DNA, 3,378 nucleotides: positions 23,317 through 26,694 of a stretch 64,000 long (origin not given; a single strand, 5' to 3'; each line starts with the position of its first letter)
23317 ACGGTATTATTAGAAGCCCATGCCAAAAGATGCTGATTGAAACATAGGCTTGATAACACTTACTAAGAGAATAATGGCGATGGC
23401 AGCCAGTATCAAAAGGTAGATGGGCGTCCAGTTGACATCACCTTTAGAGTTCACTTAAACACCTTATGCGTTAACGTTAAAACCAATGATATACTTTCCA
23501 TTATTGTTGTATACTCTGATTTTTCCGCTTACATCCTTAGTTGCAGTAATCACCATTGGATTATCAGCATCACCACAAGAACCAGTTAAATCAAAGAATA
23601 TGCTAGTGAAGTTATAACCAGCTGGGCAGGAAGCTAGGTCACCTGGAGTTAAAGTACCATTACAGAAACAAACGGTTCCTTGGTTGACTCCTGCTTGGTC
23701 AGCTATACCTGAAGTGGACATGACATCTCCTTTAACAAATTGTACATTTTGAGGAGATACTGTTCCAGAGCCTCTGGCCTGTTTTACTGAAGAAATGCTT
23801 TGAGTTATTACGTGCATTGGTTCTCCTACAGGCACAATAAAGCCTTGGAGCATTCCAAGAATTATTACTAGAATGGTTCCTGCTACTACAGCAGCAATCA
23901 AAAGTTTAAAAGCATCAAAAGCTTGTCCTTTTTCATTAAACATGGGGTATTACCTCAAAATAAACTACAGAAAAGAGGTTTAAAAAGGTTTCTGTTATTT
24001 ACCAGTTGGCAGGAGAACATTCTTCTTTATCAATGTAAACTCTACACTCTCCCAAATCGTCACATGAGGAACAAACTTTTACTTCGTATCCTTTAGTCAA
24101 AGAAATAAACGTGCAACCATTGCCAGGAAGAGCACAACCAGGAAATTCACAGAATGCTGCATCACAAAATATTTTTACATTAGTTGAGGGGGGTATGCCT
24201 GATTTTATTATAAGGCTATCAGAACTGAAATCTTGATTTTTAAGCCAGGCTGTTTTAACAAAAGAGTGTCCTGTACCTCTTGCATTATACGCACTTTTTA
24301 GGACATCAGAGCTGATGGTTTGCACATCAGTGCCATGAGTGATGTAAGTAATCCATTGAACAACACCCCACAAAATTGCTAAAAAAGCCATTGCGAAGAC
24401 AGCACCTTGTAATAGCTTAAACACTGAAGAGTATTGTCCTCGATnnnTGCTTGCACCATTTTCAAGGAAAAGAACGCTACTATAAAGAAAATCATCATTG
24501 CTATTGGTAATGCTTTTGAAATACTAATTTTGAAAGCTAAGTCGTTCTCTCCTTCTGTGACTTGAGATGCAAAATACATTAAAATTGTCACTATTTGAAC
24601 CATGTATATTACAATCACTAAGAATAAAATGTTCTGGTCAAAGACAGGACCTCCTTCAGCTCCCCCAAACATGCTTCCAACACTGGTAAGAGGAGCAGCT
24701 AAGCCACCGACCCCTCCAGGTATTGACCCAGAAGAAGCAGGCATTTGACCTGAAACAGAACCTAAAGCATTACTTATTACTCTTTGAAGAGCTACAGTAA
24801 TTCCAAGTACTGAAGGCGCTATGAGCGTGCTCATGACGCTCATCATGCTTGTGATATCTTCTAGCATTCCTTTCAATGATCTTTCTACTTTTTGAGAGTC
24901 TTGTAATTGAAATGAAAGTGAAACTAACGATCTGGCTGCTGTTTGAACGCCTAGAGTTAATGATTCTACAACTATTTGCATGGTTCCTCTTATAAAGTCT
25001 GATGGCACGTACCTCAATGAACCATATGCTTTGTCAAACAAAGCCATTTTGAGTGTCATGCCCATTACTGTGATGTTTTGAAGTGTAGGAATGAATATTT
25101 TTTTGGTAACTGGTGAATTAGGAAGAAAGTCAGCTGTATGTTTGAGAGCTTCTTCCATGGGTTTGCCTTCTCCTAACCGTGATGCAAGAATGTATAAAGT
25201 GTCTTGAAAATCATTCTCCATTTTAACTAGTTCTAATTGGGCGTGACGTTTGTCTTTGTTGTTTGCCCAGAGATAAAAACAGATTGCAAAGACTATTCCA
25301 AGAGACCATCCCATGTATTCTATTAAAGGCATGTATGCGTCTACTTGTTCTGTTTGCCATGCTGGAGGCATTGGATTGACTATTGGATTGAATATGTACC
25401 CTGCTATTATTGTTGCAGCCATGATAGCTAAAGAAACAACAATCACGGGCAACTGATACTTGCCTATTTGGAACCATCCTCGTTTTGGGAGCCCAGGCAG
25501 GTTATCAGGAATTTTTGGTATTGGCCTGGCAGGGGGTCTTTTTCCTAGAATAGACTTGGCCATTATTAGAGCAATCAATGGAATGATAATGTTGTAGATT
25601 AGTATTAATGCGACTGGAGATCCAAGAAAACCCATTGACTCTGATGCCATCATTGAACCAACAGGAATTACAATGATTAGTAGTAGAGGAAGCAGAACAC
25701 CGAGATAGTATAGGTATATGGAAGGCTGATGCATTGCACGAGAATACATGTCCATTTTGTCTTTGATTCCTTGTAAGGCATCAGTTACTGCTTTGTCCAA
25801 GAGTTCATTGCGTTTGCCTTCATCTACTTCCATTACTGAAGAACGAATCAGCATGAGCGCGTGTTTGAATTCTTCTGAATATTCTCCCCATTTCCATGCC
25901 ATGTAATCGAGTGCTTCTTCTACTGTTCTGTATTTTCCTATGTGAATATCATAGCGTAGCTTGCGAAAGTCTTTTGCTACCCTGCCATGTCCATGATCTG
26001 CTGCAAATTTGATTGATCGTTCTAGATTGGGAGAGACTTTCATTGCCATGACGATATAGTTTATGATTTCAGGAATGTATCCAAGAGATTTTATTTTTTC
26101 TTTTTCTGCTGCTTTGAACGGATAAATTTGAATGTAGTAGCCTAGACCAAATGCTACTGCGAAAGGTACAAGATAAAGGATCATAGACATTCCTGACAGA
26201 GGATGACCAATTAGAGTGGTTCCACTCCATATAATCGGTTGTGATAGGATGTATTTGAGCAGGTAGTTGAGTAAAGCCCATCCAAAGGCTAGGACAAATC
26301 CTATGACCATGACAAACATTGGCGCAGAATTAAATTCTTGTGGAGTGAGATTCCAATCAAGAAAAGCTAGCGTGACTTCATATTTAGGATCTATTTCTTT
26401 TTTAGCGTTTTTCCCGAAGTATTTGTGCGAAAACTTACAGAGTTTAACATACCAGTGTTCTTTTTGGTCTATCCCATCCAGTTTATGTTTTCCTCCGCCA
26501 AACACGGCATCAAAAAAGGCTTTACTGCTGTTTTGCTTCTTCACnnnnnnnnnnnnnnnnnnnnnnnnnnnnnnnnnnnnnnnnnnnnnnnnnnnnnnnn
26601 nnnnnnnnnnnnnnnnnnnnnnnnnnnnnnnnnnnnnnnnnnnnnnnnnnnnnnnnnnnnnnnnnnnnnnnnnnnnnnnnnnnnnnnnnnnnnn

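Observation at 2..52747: Fifty-kilobase cell-surface supercluster combining three type-IV-filament motors with giant exoproteins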

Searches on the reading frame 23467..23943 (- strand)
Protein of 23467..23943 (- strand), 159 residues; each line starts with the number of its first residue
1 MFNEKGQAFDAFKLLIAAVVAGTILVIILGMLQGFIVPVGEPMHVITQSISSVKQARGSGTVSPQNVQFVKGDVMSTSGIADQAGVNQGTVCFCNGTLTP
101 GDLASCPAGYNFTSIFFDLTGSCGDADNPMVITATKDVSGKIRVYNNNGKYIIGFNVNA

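Call 6: search_protein_families(library=pfam, proteins=[window:23467-23943:-], max_evalue=0.01)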
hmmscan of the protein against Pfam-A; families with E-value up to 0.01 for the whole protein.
window:23467-23943:- (159 aa): 0 families

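Call 102: predict_structure(alignment_id=A9)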
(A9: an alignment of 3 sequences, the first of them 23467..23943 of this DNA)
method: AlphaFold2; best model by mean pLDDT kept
length: 159 residues; sequences in the alignment: 3
mean_pLDDT: 38.3   pTM: 0.22
mean pLDDT of the five models: 38.3, 37.7, 36.6, 36.3, 35.1
residues with pLDDT >= 90: 0; 70-90: 9; 50-70: 17; < 50: 133
segments of 3 or more residues with pLDDT < 50: 1-3, 5-7, 33-159
pLDDT, mean of each block of 10 residues (from residue 1): 49 67 69 44 28 27 26 29 30 29 30 33 32 36 43 39
secondary structure, 60 per line:
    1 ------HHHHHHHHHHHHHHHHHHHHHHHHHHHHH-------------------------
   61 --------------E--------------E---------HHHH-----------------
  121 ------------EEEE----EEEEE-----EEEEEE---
elements in order: H7-35 H100-103 E133-136 E141-145 E151-156

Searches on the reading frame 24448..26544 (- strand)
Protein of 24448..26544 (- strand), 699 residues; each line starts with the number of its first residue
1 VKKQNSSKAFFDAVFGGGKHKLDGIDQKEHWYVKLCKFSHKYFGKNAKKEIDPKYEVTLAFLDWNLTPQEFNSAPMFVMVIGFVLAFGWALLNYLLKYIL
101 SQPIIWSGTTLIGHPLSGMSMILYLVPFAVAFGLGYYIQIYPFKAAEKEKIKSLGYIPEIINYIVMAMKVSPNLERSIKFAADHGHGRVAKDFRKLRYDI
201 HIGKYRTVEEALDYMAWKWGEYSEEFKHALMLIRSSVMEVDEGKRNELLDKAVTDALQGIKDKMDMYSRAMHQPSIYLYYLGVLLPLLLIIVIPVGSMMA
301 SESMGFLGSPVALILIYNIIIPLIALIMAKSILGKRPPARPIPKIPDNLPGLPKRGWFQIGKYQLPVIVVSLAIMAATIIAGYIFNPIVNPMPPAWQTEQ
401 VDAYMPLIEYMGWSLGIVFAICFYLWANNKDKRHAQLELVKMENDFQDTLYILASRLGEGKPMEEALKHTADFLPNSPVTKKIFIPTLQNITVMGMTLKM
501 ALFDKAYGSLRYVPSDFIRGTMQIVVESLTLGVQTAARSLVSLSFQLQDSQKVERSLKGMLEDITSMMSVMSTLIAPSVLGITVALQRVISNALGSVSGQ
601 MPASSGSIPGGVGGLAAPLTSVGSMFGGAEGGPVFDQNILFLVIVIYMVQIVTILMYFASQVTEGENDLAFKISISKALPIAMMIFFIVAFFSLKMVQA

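Call 6: search_protein_families(library=pfam, proteins=[window:24448-26544:-], max_evalue=0.01)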
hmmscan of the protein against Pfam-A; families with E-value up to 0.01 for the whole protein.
window:24448-26544:- (699 aa): 1 family
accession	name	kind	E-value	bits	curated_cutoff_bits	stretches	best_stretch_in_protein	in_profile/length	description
PF00482.28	T2SSF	-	0.00074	19.9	25.2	1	161-294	2-125/125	Type II secretion system (T2SS), protein F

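Call 12: search_protein_families(library=ncbifam, proteins=[window:24448-26544:-], max_evalue=0.01)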
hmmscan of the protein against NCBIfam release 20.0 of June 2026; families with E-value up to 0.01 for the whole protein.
window:24448-26544:- (699 aa): 0 families

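Call 78: search_solved_structures(query=A6, max_evalue=1)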
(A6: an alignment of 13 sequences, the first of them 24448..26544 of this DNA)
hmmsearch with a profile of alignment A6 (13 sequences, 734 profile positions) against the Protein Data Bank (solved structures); distinct sequences matched with E-value up to 1: 0.

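Call 79: search_protein_families(library=pfam, alignment_id=A6, max_evalue=0.01)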
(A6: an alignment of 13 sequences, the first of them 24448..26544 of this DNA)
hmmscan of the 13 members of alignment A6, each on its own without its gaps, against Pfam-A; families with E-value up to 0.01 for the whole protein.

A. member 1, window:24448-26544:- (699 aa): 1 family
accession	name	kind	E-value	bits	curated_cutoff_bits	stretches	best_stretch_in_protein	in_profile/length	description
PF00482.28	T2SSF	-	0.00074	19.9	25.2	1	161-294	2-125/125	Type II secretion system (T2SS), protein F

B. families by the number of members that match (of 13 scanned): 1 family
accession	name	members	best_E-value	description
PF00482.28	T2SSF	11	8.9e-07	Type II secretion system (T2SS), protein F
